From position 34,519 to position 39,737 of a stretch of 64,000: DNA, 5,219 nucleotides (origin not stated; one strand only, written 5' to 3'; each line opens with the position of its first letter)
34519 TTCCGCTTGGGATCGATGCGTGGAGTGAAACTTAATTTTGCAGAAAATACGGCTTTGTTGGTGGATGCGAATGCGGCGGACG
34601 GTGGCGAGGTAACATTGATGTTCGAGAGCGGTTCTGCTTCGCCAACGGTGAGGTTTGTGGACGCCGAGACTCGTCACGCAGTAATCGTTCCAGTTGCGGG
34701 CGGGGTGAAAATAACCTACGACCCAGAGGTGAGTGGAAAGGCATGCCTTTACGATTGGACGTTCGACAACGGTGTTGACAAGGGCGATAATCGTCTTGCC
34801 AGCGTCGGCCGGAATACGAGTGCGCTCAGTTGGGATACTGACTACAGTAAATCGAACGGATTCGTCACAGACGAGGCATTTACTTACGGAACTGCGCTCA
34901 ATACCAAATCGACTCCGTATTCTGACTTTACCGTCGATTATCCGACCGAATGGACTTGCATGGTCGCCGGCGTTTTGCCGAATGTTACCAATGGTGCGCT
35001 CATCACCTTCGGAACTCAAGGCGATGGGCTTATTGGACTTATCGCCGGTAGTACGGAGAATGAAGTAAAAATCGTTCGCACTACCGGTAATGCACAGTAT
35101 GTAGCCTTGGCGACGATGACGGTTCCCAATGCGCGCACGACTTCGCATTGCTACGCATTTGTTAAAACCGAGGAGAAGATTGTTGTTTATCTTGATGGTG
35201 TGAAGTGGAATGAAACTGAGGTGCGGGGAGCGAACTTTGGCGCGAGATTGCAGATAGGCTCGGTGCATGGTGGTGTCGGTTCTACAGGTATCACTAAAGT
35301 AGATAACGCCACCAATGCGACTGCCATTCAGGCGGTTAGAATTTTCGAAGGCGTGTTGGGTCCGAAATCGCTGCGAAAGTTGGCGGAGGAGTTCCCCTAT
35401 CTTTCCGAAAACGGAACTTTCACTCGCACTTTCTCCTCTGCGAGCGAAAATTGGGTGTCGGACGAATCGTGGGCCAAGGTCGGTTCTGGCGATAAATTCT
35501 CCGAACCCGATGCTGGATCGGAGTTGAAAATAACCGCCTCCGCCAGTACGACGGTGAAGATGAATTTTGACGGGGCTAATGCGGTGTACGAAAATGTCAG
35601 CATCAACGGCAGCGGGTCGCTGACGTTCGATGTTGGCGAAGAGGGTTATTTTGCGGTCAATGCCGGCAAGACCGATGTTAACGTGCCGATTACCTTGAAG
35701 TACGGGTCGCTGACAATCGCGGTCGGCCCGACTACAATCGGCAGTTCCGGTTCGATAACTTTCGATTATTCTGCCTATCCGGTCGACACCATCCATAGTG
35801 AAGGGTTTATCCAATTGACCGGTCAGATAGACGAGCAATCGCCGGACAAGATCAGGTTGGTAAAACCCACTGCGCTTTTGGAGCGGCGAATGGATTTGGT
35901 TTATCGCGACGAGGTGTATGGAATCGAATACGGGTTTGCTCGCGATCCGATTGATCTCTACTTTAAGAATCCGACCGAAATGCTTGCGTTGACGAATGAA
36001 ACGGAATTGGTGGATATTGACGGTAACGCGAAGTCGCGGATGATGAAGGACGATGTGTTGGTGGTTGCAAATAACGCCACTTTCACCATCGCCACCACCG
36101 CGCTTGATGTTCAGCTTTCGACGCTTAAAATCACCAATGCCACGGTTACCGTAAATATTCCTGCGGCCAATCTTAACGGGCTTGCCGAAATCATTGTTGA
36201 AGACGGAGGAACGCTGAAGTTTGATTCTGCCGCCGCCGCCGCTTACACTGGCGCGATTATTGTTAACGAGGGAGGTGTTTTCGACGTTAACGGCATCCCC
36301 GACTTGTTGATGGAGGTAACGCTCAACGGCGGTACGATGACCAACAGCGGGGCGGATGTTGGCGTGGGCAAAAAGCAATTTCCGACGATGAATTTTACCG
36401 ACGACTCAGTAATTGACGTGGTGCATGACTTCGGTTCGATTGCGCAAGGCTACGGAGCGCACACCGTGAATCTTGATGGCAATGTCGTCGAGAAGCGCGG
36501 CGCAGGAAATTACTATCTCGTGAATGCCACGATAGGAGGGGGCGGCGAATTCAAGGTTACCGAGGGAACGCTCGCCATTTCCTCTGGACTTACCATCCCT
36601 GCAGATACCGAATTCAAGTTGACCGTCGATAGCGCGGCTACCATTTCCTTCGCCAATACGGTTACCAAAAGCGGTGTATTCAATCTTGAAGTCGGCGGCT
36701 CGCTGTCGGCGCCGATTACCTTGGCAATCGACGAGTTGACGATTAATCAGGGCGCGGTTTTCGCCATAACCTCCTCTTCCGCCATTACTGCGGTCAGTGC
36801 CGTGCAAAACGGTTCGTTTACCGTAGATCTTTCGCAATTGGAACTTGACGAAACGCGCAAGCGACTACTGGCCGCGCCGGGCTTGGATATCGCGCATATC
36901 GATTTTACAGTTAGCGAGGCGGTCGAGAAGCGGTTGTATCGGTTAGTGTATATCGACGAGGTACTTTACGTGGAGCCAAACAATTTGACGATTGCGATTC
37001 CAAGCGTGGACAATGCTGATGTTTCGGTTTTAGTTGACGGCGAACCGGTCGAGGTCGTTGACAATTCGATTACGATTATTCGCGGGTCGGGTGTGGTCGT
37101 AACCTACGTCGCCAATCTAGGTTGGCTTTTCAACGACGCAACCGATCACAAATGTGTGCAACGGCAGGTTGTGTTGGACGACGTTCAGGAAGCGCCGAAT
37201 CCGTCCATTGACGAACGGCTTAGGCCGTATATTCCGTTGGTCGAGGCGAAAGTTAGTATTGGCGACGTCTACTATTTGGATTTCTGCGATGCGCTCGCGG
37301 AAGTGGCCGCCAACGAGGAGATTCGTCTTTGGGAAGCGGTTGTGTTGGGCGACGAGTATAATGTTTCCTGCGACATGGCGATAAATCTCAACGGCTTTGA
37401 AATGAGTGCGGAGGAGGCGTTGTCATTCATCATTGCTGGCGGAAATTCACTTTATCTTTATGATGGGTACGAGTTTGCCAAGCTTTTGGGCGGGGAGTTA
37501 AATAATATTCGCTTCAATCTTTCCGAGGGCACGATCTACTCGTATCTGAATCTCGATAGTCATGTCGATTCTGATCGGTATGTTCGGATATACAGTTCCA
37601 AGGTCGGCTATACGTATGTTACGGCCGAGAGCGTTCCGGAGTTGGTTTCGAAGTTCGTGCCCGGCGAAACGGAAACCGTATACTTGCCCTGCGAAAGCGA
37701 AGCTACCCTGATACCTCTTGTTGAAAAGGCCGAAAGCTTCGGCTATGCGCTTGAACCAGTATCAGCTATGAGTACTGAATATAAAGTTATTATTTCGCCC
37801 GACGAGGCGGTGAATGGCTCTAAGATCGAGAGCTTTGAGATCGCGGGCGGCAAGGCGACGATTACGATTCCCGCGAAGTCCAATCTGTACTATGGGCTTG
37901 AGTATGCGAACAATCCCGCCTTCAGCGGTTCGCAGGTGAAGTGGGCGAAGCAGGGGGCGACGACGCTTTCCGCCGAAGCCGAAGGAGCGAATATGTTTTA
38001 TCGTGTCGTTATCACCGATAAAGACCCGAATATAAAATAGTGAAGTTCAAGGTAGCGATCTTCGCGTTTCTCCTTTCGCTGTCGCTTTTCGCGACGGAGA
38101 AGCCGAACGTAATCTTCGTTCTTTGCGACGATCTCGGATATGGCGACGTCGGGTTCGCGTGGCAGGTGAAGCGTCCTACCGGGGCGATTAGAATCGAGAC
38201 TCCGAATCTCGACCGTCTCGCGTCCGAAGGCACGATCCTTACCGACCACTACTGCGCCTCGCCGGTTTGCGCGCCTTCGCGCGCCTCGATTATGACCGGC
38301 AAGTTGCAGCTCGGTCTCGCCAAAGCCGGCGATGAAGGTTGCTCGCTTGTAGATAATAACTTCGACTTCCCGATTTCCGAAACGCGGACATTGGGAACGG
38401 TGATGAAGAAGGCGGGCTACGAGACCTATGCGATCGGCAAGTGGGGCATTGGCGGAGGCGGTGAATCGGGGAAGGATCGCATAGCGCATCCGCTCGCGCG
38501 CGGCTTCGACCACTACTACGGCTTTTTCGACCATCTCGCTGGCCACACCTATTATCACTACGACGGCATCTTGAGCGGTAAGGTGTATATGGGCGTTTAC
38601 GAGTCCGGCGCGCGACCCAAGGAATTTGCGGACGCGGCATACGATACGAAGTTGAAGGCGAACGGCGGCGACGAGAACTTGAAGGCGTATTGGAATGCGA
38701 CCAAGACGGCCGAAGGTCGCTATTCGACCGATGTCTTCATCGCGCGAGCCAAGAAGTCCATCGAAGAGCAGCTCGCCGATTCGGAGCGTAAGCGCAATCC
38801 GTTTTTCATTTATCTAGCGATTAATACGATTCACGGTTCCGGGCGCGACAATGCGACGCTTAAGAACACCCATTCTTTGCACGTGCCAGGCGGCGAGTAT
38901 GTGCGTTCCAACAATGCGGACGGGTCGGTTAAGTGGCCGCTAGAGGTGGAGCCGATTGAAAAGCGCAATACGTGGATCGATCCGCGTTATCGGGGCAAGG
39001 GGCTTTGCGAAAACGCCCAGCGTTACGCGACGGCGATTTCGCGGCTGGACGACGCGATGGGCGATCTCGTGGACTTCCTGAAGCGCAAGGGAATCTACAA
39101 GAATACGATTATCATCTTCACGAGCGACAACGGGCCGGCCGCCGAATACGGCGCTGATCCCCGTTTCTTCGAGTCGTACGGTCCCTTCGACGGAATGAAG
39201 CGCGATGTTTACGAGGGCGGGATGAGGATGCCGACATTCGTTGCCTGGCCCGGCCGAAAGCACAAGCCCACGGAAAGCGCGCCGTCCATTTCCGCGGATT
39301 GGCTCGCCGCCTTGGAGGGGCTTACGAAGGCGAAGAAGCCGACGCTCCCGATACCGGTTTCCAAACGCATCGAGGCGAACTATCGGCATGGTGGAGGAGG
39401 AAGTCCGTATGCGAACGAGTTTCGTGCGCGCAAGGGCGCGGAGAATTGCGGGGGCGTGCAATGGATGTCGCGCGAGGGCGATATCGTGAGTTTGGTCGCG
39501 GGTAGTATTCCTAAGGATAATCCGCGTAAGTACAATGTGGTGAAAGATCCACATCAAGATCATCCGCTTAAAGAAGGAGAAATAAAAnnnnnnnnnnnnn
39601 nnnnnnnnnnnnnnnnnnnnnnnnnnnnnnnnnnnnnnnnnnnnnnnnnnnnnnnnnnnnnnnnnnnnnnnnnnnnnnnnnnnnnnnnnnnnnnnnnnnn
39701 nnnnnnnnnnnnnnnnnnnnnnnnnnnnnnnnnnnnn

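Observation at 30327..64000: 10-gene operon of at least 33.6 kb coupling giant LamG/beta-repeat surface proteins with a sulfatase, a kinase and three protease families, each in duplicate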

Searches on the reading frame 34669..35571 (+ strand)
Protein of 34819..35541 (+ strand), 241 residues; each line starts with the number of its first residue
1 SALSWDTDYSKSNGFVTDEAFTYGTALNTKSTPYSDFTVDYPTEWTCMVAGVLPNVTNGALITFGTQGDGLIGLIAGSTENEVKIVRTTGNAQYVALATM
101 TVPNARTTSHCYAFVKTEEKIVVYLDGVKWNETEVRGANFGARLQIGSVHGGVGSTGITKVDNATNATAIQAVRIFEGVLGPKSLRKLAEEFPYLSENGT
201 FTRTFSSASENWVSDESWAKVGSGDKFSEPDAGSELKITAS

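Call 34: search_protein_families(library=pfam, proteins=[window:34819-35541:+], max_evalue=5)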
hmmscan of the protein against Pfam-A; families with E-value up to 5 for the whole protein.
seq(241 aa): 0 families

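Call 63: predict_structure(alignment_id=A4)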
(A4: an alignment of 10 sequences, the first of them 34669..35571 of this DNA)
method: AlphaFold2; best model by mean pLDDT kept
length: 301 residues; sequences in the alignment: 10
mean_pLDDT: 60.6   pTM: 0.65
mean pLDDT of the five models: 60.6, 59.6, 58.3, 58.1, 51.2
residues with pLDDT >= 90: 17; 70-90: 121; 50-70: 36; < 50: 127
segments of 3 or more residues with pLDDT < 50: 1-22, 33-74, 82-88, 246-301
pLDDT, mean of each block of 10 residues (from residue 1): 30 32 59 44 39 37 36 58 49 81 88 82 90 86 85 81 89 85 77 73 81 65 80 73 49 33 30 35 38 34 31
secondary structure, 60 per line:
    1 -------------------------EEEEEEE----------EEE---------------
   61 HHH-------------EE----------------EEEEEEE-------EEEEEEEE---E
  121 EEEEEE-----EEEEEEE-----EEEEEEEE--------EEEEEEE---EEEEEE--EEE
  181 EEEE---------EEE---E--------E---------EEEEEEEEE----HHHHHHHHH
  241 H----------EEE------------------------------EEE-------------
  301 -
elements in order: E26-32 E43-45 E95-101 E109-116 E120-126 E132-138 E144-151 E160-166 E170-175 E178-184 E194-196 E219-227 H232-241 E252-254 E285-287

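Call 67: fold_search(model_id=the predicted structure, library=pdb)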
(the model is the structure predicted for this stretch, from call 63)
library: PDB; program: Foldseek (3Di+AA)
matches with E <= 10: 1735; with E <= 0.001: 429
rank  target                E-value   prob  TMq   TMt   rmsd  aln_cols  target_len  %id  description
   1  5fra_B                2.4e-07  1.00  0.37  0.52   5.7       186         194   16  CBM40_CPF0721-6'SL (released 2016-07-20)
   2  5hon_A                4.0e-07  1.00  0.37  0.53   3.7       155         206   17  Structure of Domain 4 of AbnA, a GH43 extracellular arabinanase from Geobacillus stearothermophilus, in complex with a (released 2017-02-01)
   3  5ho0                  4.2e-07  1.00  0.41  0.17   8.4       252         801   15  Crystal structure of AbnA (closed conformation), a GH43 extracellular arabinanase from Geobacillus stearothermophilus (released 2017-02-01)
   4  8byp_X                4.7e-07  1.00  0.41  0.12   7.1       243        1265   11  Botulinum neurotoxin serotype X in complex with NTNH/X (released 2023-02-08)
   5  5fre_C                4.7e-07  1.00  0.35  0.50   6.0       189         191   16  Characterization of a novel CBM from Clostridium perfringens (released 2016-07-20)
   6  5hp6                  5.3e-07  1.00  0.42  0.17   8.7       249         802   14  Structure of AbnA, a GH43 extracellular arabinanase from Geobacillus stearothermophilus (a new conformational state) (released 2017-02-01)
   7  7by5                  5.9e-07  1.00  0.41  0.11  13.7       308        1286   15  Tetanus neurotoxin mutant-(H233A/E234Q/H237A/Y375F) (released 2021-02-17)
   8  5mk8_A                6.2e-07  1.00  0.43  0.32   6.1       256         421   12  Crystal structure of the receptor-binding domain of the FA hybrid Clostridium botulinum neurotoxin (released 2018-03-28)
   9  3n7j                  6.9e-07  1.00  0.44  0.34   5.5       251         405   10  Crystal structure of botulinum neurotoxin serotype D binding domain (released 2010-09-08)
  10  5fra_A                8.1e-07  1.00  0.34  0.48   6.1       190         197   16  CBM40_CPF0721-6'SL (released 2016-07-20)
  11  5v38_A                8.6e-07  1.00  0.43  0.32   6.5       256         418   11  Crystal Structure of The Receptor-binding Domain of Botulinum Neurotoxin Type HA (released 2017-03-22)
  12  3r4u_A                9.1e-07  1.00  0.34  0.26   5.3       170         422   11  Cell entry of botulinum neurotoxin type C is dependent upon interaction with two ganglioside molecules (released 2011-06-08)
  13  7qpu_A                9.1e-07  1.00  0.32  0.26   4.9       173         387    8  Botulinum neurotoxin A5 cell binding domain in complex with GM1b oligosaccharide (released 2022-03-09)
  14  3r4s_A                9.6e-07  1.00  0.35  0.26   5.3       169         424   12  Cell entry of botulinum neurotoxin type C is dependent upon interaction with two ganglioside molecules (released 2011-06-08)
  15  2a75                  9.6e-07  1.00  0.34  0.18   5.2       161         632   16  Trypanosoma rangeli Sialidase In Complex With 2,3- Difluorosialic Acid (Covalent Intermediate) (released 2005-11-22)
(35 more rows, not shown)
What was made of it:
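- On LamG / ConA-like lectin superfamily (PF13385 Laminin_G_3): AF2 core pLDDT 73-90, with Foldseek probability 1.00 to CBM40, the AbnA domain and BoNT Hc-N (calls 63, 67).
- Closest known: PATR. Same: A ConA-like fold (call 67).
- The top Foldseek hits are CBM40, AbnA domain 4, BoNT Hc-N and the trans-sialidase lectin domain, at E about 2e-7 (calls 63, 67). The ConA-like fold of g1 resembles sialic-acid and arabinan-binding CBMs (call 67).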

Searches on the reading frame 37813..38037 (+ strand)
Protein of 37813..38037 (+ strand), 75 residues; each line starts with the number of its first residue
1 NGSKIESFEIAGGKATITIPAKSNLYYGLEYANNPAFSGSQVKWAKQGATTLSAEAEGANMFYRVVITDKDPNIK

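Call 60: search_protein_representatives(alignment_id=A2)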
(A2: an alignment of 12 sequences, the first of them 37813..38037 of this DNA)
Query: 12 sequences, 80 profile positions. Proteins with E-value up to 0.001 (for the whole library): 168; up to 1e-10: 11; up to 1e-30: 0. The best 150 are listed.
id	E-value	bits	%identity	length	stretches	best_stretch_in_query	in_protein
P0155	5.5e-17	78.1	-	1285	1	2-75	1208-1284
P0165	9.1e-16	74.2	-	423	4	7-77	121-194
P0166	1.1e-15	73.9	-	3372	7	17-76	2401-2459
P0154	4.5e-15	72.0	-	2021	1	1-76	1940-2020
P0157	1.6e-14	70.3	-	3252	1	2-79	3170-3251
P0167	2.6e-12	63.2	-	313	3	5-80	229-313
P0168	1.4e-11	60.8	-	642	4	26-73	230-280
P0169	2.5e-11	60.0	-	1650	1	2-75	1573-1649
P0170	2.8e-11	59.8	-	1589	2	2-75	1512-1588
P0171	3.6e-11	59.5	-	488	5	27-78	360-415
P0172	6.7e-11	58.6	-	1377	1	4-79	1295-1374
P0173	1.3e-10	57.7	-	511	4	12-77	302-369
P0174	1.8e-10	57.2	-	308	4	14-74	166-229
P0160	2.4e-10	56.9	-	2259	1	2-79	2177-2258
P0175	3.8e-10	56.2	-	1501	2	14-79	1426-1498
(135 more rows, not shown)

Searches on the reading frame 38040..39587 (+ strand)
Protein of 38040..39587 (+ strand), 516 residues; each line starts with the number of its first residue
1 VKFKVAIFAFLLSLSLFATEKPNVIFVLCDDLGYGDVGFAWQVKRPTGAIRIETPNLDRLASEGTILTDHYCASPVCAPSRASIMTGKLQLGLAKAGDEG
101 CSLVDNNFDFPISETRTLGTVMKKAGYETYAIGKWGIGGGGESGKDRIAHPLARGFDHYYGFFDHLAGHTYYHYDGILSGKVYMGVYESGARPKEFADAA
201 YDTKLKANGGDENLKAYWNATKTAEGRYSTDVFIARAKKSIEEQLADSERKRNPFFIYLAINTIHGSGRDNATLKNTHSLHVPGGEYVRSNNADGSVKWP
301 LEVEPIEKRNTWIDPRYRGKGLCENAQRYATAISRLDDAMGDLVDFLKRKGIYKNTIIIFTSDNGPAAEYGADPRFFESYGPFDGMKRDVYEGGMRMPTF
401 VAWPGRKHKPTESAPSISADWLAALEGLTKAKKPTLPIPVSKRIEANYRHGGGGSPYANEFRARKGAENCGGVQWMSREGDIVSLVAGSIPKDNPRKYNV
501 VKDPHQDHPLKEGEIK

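Call 8: search_protein_families(library=pfam, proteins=[window:38040-39587:+], max_evalue=0.01)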
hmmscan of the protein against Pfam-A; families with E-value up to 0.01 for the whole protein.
window:38040-39587:+ (516 aa): 2 families
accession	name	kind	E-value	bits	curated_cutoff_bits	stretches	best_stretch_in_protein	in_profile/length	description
PF00884.28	Sulfatase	-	1.5e-46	159.5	25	1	22-428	1-298/301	Sulfatase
PF01663.27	Phosphodiest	-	2e-10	41.3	23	1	326-446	181-300/342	Type I phosphodiesterase / nucleotide pyrophosphatase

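Call 30: search_protein_families(library=ncbifam, proteins=[window:38040-39587:+], max_evalue=0.1)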
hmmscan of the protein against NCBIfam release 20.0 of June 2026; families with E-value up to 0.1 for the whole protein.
window:38040-39587:+ (516 aa): 6 families
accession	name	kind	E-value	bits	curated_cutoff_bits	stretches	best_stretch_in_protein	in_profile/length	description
TIGR03417.1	chol_sulfatase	equivalog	1.2e-23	83.8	433.45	2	21-136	2-102/500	choline-sulfatase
NF010322.0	PRK13759.1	equivalog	1.4e-23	83.2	481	2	18-134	3-104/486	arylsulfatase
NF045661.1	HdlasePehA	equivalog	6.9e-14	51.3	900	2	49-92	23-66/506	phosphoric/sulfuric ester hydrolase PehA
NF052527.1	Mn_arylsulf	exception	8.5e-12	44.7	850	1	22-135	2-101/479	manganese-dependent arylsulfatase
NF038075.1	fam_STM4013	hypoth_equivalog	0.0015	18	250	0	216-267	138-184/261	STM4013/SEN3800 family hydrolase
NF038282.1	LapC_YejM_PbgA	exception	0.0027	16.1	825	1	324-406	409-478/584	LPS biosynthesis-modulating metalloenzyme YejM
